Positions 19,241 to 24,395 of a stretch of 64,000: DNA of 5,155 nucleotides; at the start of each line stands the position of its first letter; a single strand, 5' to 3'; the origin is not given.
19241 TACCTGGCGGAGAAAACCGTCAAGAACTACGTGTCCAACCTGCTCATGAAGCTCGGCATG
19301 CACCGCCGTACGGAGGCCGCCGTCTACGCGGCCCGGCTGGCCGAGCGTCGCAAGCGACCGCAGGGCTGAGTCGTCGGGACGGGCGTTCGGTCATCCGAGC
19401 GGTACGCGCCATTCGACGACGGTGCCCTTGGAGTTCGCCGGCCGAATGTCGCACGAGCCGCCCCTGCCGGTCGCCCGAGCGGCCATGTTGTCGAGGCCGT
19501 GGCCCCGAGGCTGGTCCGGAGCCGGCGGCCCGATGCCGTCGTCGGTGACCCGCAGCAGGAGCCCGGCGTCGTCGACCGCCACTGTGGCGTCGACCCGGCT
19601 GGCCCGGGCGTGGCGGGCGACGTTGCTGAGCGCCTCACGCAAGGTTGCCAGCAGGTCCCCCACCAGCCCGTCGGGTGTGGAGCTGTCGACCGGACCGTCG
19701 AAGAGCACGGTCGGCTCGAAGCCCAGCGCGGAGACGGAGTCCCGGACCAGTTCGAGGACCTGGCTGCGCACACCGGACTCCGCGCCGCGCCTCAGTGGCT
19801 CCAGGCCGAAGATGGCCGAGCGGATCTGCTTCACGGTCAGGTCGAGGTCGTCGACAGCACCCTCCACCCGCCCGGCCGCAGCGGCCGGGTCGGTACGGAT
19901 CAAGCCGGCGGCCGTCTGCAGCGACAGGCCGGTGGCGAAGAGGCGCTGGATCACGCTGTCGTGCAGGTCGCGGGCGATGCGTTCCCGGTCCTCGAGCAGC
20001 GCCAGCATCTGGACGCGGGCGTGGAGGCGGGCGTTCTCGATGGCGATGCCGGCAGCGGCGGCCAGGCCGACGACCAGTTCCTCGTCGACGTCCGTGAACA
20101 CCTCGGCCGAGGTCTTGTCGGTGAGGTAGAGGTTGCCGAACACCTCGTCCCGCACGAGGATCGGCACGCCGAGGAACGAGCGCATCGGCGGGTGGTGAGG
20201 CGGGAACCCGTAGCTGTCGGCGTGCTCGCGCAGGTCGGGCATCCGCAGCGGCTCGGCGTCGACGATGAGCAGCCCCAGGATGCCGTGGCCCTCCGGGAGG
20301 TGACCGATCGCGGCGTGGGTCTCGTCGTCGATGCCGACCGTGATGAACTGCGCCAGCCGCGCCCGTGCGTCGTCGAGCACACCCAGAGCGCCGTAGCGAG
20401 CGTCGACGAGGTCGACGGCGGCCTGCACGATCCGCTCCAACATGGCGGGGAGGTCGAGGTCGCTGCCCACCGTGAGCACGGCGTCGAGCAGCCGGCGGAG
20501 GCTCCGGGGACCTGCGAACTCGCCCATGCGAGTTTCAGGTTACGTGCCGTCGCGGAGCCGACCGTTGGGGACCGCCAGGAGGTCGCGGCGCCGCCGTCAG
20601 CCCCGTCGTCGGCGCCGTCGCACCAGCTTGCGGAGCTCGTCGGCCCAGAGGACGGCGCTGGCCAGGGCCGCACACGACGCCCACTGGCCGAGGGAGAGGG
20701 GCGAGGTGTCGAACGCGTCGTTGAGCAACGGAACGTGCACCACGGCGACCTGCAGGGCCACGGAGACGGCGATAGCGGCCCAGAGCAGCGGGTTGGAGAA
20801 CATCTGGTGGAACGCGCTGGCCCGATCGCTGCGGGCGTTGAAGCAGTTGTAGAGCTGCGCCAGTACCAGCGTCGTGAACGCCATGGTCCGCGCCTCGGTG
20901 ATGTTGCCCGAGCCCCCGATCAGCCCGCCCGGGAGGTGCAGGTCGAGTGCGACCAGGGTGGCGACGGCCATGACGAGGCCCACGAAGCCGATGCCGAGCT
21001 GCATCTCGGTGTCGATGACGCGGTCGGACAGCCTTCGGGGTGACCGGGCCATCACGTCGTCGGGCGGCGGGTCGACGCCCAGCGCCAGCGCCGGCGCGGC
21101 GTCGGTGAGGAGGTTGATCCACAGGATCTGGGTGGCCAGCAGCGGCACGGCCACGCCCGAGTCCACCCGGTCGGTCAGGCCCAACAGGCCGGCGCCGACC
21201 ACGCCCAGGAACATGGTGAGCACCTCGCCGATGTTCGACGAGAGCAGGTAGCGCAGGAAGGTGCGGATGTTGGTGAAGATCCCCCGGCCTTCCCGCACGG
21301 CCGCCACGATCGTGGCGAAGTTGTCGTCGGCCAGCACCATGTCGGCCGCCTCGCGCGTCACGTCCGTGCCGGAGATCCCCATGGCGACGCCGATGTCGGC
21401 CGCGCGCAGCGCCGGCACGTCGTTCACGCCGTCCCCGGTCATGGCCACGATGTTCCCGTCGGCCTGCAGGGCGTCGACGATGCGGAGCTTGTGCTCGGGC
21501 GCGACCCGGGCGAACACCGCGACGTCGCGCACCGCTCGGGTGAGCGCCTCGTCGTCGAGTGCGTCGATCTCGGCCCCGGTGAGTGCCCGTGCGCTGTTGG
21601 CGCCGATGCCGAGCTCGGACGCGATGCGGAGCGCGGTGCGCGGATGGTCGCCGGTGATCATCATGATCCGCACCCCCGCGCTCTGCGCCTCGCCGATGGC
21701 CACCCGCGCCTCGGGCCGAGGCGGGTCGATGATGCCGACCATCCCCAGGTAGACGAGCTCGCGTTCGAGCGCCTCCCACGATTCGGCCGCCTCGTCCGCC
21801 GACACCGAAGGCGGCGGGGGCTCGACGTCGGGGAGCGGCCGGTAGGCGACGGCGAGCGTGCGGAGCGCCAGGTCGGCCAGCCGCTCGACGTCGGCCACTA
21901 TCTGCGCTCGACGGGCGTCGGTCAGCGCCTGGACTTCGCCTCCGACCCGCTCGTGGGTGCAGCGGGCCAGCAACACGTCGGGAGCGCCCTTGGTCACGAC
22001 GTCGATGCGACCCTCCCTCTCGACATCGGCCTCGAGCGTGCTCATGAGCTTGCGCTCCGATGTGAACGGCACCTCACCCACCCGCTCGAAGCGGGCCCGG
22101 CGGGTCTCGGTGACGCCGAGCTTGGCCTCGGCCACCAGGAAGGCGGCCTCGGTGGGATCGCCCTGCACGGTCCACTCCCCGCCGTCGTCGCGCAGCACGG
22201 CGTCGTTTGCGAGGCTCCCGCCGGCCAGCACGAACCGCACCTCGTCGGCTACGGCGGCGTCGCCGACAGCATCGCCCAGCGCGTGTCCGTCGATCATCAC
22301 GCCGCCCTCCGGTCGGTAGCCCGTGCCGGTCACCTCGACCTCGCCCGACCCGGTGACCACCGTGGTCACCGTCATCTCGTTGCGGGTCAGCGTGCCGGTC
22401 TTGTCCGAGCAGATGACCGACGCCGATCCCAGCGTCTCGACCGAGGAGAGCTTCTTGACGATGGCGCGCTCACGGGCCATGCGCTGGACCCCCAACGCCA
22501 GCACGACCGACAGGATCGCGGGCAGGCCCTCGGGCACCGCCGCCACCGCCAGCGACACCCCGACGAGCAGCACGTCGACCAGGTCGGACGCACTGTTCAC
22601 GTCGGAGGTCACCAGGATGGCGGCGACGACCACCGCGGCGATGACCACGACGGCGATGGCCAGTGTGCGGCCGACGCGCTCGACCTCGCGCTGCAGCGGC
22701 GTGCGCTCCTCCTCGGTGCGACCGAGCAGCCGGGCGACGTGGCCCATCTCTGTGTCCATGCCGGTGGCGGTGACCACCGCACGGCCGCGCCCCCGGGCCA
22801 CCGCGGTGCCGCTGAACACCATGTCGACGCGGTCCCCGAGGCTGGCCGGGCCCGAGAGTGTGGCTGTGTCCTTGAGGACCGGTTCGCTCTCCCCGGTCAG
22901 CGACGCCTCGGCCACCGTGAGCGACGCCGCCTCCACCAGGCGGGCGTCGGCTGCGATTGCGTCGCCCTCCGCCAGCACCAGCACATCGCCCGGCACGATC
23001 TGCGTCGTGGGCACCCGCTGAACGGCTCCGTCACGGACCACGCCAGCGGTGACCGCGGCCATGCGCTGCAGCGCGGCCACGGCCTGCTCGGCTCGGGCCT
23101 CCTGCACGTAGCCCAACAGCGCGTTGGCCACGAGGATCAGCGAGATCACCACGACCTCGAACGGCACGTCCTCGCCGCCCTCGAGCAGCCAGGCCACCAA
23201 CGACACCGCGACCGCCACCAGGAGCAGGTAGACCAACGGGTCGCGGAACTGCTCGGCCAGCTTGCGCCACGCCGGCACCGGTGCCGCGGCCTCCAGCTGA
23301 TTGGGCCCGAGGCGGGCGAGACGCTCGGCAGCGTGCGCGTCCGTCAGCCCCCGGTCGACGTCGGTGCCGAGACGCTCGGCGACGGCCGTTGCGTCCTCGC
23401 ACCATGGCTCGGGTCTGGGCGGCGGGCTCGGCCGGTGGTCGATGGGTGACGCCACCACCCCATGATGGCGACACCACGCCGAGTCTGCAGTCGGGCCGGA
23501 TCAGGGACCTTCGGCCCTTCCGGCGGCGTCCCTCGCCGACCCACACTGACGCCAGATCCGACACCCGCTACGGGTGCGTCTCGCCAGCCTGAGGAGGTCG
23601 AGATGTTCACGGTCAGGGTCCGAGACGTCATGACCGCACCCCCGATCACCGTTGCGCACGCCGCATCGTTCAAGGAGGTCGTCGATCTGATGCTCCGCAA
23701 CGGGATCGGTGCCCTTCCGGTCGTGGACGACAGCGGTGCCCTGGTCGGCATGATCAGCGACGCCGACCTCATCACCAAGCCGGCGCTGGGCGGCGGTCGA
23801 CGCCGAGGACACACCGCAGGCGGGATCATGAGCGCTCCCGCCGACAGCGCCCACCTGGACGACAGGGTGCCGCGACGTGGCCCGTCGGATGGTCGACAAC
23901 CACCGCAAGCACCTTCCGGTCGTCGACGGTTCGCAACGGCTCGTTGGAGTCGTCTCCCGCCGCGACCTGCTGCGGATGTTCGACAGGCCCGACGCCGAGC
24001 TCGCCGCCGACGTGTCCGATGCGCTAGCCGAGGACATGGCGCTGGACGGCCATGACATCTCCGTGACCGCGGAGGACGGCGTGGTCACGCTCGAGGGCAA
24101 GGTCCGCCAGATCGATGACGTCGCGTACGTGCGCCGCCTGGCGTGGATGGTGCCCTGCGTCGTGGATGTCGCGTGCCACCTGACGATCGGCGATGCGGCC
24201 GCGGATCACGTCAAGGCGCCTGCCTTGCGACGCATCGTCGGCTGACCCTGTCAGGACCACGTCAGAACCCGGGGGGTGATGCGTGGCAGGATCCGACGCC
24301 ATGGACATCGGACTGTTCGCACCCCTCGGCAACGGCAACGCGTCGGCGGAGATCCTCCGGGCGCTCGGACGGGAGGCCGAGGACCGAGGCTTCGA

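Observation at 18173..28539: DevR/DevS-centred dormancy-type island with six copies of a DosR-box-like dyad restricted to its promoter gaps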

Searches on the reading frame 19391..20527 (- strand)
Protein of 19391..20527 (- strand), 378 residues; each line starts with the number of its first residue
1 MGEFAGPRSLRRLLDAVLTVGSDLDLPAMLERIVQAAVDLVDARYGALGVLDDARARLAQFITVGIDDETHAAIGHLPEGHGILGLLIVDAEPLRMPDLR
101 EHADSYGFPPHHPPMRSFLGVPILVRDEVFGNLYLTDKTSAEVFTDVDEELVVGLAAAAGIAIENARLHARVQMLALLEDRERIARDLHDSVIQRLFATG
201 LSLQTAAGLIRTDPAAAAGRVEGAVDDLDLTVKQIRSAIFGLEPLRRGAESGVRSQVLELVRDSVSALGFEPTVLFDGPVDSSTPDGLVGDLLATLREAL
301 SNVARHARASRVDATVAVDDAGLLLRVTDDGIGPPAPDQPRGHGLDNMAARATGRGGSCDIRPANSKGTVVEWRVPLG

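Call 8: search_protein_families(library=pfam, proteins=[window:19391-20527:-])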
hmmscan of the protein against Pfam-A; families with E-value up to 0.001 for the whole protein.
window:19391-20527:- (378 aa): 6 families
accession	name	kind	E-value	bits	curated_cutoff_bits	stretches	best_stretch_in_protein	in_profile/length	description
PF13185.12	GAF_2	-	1.3e-18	68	28.6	1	24-164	2-136/136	GAF domain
PF01590.32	GAF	-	1.8e-15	58.1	22.4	1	25-163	1-133/133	GAF domain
PF07730.19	HisKA_3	-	3.6e-14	53.5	24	1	181-244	2-65/68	Histidine kinase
PF02518.31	HATPase_c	-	8.3e-09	36.3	26.4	1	292-377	6-109/111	Histidine kinase-, DNA gyrase B-, and HSP90-like ATPase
PF13492.12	GAF_3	-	1.1e-07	32.7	27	1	26-165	2-129/129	GAF domain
PF13581.12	HATPase_c_2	-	8.7e-06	26.2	27.4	1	285-356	25-101/127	Histidine kinase-like ATPase domain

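Call 24: search_solved_structures(query=window:19394-20527:-, show_alignments=3, max_evalue=0.00001)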
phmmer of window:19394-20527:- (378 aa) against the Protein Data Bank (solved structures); distinct sequences matched with E-value up to 0.00001: 16.
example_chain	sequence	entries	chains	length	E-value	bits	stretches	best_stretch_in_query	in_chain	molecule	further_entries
2y8h_A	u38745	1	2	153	2.6e-51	178.3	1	23-171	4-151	TWO COMPONENT SENSOR HISTIDINE KINASE DEVS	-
4ynr_A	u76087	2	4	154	1.2e-50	176.2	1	22-171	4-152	Redox sensor histidine kinase response regulator DevS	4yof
2y79_A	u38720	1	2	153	1.7e-50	175.7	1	23-171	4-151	REDOX SENSOR HISTIDINE KINASE RESPONSE REGULATOR DEVS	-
2w3d_A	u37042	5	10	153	3e-50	174.8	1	23-171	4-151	TWO COMPONENT SENSOR HISTIDINE KINASE DEVS (GAF FAMILY PROTEIN)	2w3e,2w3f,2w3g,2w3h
2vzw_A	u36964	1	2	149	1.7e-48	169.1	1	26-169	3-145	PROBABLE HISTIDINE KINASE RESPONSE REGULATOR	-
8sbm_A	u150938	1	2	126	1.8e-13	53.9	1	268-377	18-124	GAF domain-containing protein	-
3zxo_A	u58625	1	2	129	4.5e-13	52.5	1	268-377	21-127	REDOX SENSOR HISTIDINE KINASE RESPONSE REGULATOR DEVS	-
3gig_A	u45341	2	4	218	1.7e-12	50.6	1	169-368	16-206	Sensor histidine kinase desK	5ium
7ssj_A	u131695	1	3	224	1.9e-12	50.5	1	169-368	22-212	Sensor histidine kinase DesK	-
3gie_A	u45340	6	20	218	2.2e-11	46.9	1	169-368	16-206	Sensor histidine kinase desK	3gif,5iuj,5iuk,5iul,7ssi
3ehf_A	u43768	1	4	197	3e-11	46.5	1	178-368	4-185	Sensor kinase (YocF protein)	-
3zxq_A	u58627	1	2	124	1.1e-10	44.6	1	258-377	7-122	HYPOXIA SENSOR HISTIDINE KINASE RESPONSE REGULATOR DOST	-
3ehh_A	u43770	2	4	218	1.5e-10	44.2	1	169-368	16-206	Sensor kinase (YocF protein)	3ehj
4gt8_A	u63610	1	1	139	2.1e-07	33.9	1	280-377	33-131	Sensor protein vraS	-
1mc0_A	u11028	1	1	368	5e-06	29.3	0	25-173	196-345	3',5'-cyclic nucleotide phosphodiesterase 2A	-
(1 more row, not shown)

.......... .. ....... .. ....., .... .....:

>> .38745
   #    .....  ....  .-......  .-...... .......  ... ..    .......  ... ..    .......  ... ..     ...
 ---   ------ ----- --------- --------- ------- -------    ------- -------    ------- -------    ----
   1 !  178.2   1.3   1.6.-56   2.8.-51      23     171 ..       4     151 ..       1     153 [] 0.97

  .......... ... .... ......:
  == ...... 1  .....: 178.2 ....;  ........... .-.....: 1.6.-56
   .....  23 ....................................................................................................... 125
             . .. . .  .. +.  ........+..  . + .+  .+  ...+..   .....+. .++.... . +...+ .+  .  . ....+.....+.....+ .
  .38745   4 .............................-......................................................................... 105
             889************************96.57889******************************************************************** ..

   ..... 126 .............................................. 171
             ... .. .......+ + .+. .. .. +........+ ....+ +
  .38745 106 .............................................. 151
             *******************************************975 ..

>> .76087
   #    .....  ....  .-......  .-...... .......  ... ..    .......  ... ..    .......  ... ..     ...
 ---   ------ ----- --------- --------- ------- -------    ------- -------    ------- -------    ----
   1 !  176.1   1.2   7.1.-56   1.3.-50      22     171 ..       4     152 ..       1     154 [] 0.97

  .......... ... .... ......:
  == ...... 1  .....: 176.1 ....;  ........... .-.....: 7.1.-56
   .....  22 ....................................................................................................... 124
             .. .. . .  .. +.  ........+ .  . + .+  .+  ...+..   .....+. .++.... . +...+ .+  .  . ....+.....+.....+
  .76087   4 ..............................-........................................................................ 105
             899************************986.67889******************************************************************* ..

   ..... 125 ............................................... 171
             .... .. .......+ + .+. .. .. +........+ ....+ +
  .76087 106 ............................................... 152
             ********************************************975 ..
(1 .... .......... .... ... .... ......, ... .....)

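Call 34: find_encoding_contigs(protein=window:19391-20527:-, flank=10000, max_places=4)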
Protein window:19391-20527:- (378 aa): no gene with exactly this product is on record in the collection.

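Call 37: search_protein_families(library=ncbifam, proteins=[window:19391-20527:-], max_evalue=0.00001)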
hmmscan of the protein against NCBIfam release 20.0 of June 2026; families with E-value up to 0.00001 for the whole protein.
window:19391-20527:- (378 aa): 8 families
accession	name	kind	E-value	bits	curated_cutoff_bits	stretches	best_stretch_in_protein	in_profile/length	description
NF047786.1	his_kin_MadS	equivalog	1.1e-23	84.1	500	1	165-376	215-434/434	MadS family sensor histidine kinase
NF007896.0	PRK10600.1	equivalog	4.8e-19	68.4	578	1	159-372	371-580/598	nitrate/nitrite two-component system sensor histidine kinase NarX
NF052443.1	SensHisKinMctS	equivalog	1.8e-18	66.1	700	1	179-376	249-447/457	two-component system sensor histidine kinase MctS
NF052531.1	Strep_LiaS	equivalog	5.1e-17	62.1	450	1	164-377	118-327/328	envelope stress sensor histidine kinase LiaS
NF008184.0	PRK10935.1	equivalog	1.1e-16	60.6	553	1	292-372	472-554/565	nitrate/nitrite two-component system sensor histidine kinase NarQ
NF008649.0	PRK11644.1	equivalog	5.6e-12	45.2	408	1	180-376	303-495/499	signal transduction histidine-protein kinase/phosphatase UhpB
NF047322.1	HK_morpho_MacS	equivalog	2e-11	43.7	300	1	133-376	136-367/367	MacS family sensor histidine kinase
NF008283.0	PRK11061.1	equivalog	2.6e-09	35.9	583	1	10-171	2-162/748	phosphoenolpyruvate--protein phosphotransferase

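Call 49: find_related_loci(query=window:19394-20527:-, collection=metagenome_contigs, flank=10000)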
Query window:19394-20527:- (378 aa) in metagenome_contigs; peptide patterns used: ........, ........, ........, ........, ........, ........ (x = any residue, [..] = any of these).
600 stretches matched a pattern (row limit reached: there are more); 373 encode a relative of the query (tblastn E <= 1e-3); the best 80 are kept; 80 distinct loci.
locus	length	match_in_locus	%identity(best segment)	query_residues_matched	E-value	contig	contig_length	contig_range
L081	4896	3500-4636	87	1-378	0e+0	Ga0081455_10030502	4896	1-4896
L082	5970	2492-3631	80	1-377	0e+0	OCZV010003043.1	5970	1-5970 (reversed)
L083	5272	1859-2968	70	5-376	1e-164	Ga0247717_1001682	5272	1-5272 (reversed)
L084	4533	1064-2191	68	1-377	1e-165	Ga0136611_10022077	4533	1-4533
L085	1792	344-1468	69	1-376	5e-174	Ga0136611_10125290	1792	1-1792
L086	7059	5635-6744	72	5-376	3e-157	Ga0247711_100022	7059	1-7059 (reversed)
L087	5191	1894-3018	71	1-376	4e-157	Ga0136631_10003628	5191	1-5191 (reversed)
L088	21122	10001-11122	70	1-376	4e-155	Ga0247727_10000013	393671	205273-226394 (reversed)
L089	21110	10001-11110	72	6-377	3e-166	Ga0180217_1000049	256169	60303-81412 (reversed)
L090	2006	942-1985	72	3-352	5e-155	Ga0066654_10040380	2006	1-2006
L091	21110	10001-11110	65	5-376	7e-144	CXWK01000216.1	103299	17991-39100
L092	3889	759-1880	63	3-377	5e-146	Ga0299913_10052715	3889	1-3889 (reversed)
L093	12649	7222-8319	65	6-375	1e-139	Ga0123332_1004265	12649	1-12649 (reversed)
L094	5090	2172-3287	60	1-377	1e-139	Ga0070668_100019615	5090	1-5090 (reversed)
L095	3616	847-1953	64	3-376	9e-142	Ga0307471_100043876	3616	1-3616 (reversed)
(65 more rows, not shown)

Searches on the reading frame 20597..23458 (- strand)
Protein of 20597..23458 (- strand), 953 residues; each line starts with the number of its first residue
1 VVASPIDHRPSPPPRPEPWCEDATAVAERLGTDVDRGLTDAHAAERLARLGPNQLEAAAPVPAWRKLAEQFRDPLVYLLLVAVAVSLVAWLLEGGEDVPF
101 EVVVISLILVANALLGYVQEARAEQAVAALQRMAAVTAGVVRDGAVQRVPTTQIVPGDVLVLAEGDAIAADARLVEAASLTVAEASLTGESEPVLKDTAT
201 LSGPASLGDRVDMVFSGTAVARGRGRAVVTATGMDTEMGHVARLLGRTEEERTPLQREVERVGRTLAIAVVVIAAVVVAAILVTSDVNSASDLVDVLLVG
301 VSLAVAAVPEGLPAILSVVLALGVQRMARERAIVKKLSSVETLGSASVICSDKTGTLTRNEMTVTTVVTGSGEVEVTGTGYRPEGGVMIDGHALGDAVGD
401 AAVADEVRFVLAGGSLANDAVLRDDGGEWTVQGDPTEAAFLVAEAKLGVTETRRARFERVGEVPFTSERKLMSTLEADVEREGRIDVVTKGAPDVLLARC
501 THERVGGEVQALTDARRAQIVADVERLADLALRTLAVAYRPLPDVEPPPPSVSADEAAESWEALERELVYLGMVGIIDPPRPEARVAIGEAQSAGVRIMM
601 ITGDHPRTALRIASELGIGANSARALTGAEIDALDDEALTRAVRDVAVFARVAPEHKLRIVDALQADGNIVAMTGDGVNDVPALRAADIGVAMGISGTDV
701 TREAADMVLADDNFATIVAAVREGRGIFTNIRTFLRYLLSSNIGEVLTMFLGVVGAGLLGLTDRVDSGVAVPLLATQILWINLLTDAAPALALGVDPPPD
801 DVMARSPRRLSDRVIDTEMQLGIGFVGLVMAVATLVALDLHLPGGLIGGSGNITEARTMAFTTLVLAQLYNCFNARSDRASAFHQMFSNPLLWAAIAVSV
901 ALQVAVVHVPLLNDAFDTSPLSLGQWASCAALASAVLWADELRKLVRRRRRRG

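Call 8: search_protein_families(library=pfam, proteins=[window:20597-23458:-])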
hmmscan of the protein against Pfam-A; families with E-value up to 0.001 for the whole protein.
window:20597-23458:- (953 aa): 7 families
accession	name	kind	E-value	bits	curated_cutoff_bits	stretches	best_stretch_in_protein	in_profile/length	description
PF00689.26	Cation_ATPase_C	-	1.1e-54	185.3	27.3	1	771-946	2-175/175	Cation transporting ATPase, C-terminus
PF00122.25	E1-E2_ATPase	-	1.6e-49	168.4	28.1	1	133-329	2-180/181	E1-E2 ATPase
PF00690.31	Cation_ATPase_N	-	1.1e-19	70.3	20.4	1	23-86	6-69/69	Cation transporter/ATPase, N-terminus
PF00702.32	Hydrolase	-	3.3e-19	70.5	26.4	1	569-688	86-191/191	haloacid dehalogenase-like hydrolase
PF13246.12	Cation_ATPase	-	4.3e-19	68.8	21.7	1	416-502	2-90/91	Cation transport ATPase (P-type)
PF08282.18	Hydrolase_3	-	2.2e-07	31.3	20.9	1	661-716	196-250/255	haloacid dehalogenase-like hydrolase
PF12710.13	HAD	-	0.00048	21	27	0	581-685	87-189/189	haloacid dehalogenase-like hydrolase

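Call 37: search_protein_families(library=ncbifam, proteins=[window:20597-23458:-], max_evalue=0.00001)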
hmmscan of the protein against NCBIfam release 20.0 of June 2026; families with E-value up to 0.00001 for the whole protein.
window:20597-23458:- (953 aa): 21 families
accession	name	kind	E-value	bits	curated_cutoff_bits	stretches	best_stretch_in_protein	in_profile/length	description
TIGR01522.1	ATPase-IIA2_Ca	equivalog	4.6e-200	666.5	798.3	2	565-950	486-853/854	calcium-transporting P-type ATPase, PMR1-type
TIGR01116.1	ATPase-IIA1_Ca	equivalog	1.6e-186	621.9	703.4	2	68-541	2-451/799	calcium-translocating P-type ATPase, SERCA-type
TIGR01106.1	ATPase-IIC_X-K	subfamily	1.6e-142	476.5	946.1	2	26-621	25-610/997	Na,H/K antiporter P-type ATPase subunit alpha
TIGR01523.1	ATPase-IID_K-Na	equivalog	1.7e-141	472.8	645.05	2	253-844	267-860/997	potassium/sodium efflux P-type ATPase, fungal-type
TIGR01517.1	ATPase-IIB_Ca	equivalog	9e-138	460.9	507.05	2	419-939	401-872/882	calcium-translocating P-type ATPase, PMCA-type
TIGR01647.1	ATPase-IIIA_H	equivalog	2e-128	429.7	615.5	2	37-369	1-309/755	plasma-membrane proton-efflux P-type ATPase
TIGR01524.1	ATPase-IIIB_Mg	equivalog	4.2e-125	418.6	610.75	2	26-373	23-363/867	magnesium-translocating P-type ATPase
NF011702.0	PRK15122.1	subfamily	1.5e-110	370.7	975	2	445-836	431-793/907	magnesium-translocating P-type ATPase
TIGR01494.1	ATPase_P-type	subfamily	5.8e-91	305.3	62.3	3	104-371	1-236/478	HAD-IC family P-type ATPase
TIGR01525.1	ATPase-IB_hvy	subfamily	2e-68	231.6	346.25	3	80-369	10-271/560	heavy metal translocating P-type ATPase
TIGR01657.1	P-ATPase-V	hypoth_equivalog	4.9e-65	219.7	618.25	2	34-628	136-707/1055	ATP13A2 family polyamine export P-type ATPase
TIGR01512.1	ATPase-IB2_Cd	subfamily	1.8e-50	172.1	313.5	2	100-369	19-257/494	cadmium family heavy metal-translocating P-type ATPase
TIGR01511.1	ATPase-IB1_Cu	subfamily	4.7e-45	154.5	397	2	78-369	23-284/542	copper-translocating P-type ATPase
NF008262.1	PRK11033.1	equivalog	8.5e-40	136.9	1005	2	102-371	199-450/731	zinc/cadmium/mercury/lead-transporting ATPase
NF033775.1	P_type_ZntA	exception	5.5e-39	134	1240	3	103-371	205-455/732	Zn(II)/Cd(II)/Pb(II) translocating P-type ATPase ZntA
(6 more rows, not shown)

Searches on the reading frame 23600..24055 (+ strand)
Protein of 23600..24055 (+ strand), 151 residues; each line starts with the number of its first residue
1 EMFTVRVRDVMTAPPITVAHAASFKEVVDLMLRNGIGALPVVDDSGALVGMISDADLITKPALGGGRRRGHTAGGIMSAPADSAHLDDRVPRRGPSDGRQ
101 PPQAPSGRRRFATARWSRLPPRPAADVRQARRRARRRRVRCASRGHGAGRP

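Call 8: search_protein_families(library=pfam, proteins=[window:23600-24055:+])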
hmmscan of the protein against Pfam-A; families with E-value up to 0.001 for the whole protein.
window:23600-24055:+ (151 aa): 1 family
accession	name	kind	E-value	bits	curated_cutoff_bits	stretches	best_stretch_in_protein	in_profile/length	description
PF00571.33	CBS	-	4.6e-16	59.3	24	1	7-59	1-53/57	CBS domain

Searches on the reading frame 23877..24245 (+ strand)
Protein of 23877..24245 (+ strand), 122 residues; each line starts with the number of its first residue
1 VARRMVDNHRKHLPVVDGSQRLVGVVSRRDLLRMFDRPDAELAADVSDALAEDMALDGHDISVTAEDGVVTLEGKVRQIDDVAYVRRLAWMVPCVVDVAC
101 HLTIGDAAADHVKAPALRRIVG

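Call 8: search_protein_families(library=pfam, proteins=[window:23877-24245:+])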
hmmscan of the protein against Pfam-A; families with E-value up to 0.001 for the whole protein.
window:23877-24245:+ (122 aa): 2 families
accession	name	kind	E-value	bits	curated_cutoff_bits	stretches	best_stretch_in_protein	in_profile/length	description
PF04972.22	BON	-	3.7e-12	46.8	27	1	39-105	2-68/69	BON domain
PF00571.33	CBS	-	4e-08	33.9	24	1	2-34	22-54/57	CBS domain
